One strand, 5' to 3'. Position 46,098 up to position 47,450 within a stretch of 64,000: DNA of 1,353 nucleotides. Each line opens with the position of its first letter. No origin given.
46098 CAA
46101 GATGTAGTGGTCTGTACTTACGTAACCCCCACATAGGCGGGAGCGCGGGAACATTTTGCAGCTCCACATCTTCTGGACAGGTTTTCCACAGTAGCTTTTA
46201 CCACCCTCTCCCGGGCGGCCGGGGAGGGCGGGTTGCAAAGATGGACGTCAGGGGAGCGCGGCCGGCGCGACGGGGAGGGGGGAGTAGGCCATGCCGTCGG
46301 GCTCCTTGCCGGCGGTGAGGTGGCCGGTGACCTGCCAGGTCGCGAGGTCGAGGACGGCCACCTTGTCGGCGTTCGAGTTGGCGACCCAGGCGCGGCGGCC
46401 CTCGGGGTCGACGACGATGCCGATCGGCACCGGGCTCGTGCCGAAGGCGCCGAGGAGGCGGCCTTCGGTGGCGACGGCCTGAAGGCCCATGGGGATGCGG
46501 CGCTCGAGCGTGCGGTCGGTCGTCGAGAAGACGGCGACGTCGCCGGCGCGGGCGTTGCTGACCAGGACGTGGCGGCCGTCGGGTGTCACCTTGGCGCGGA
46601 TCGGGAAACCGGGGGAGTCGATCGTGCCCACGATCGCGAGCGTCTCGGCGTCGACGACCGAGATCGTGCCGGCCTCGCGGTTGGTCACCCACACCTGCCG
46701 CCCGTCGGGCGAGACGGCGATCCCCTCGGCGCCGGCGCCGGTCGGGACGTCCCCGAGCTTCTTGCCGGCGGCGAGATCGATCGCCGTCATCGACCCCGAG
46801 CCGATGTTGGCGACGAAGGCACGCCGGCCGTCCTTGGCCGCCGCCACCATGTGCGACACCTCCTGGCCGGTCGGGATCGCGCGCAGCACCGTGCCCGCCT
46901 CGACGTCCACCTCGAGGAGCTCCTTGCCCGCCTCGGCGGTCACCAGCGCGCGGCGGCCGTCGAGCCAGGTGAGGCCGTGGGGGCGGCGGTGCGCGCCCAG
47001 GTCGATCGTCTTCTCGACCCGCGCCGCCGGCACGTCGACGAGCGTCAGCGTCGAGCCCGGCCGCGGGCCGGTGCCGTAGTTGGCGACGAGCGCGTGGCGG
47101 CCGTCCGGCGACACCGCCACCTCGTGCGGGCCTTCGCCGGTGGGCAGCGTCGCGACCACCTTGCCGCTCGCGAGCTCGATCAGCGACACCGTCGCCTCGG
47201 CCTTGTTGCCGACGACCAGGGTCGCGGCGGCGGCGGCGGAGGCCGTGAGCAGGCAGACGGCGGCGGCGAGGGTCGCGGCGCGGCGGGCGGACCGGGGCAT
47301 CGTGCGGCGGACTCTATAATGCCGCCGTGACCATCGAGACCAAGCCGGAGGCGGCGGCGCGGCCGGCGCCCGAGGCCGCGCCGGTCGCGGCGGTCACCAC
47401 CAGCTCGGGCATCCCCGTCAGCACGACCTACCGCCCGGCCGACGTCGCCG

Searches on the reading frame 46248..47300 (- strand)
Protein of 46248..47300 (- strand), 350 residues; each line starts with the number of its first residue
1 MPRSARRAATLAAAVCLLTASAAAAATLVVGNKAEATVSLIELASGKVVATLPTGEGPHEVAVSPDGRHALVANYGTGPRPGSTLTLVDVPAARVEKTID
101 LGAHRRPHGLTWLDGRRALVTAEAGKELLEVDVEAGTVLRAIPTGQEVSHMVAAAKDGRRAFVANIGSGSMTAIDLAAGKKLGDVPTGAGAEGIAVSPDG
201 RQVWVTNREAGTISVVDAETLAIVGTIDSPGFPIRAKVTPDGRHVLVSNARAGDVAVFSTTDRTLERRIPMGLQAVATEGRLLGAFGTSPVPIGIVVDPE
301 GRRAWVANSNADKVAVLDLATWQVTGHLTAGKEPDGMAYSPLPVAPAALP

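Call 33: search_protein_families(library=pfam, proteins=[window:46248-47300:-], max_evalue=0.001)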
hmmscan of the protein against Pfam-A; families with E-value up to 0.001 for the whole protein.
window:46248-47300:- (350 aa): 8 families
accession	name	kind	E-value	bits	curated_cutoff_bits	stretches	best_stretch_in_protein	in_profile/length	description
PF21783.3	YNCE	-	2.7e-21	76.7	27.1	2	112-272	162-325/339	YNCE-like beta-propeller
PF02239.22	Cytochrom_D1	-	1.3e-17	63.8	25.5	1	122-229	11-117/368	Cytochrome D1 heme domain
PF10282.15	Lactonase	-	1.3e-11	44.8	21.7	1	190-261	245-321/344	Lactonase, 7-bladed beta-propeller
PF25174.1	Beta-prop_THOC3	-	4.5e-10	39.4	305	0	169-263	69-161/272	THOC3 beta-propeller domain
PF01436.27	NHL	-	4.1e-06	27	20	0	191-215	4-27/28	NHL repeat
PF13449.12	Phytase-like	-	0.00012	22.6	27.6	1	109-209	72-144/284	Esterase-like activity of phytase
PF23414.1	Beta-prop_EML_2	-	0.00073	19.4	90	0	168-263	19-113/266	Echinoderm microtubule-associated protein second beta-propeller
PF15702.11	HPS6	-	0.00076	18.8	27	0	50-73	24-47/378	Hermansky-Pudlak syndrome 6 protein N-terminal domain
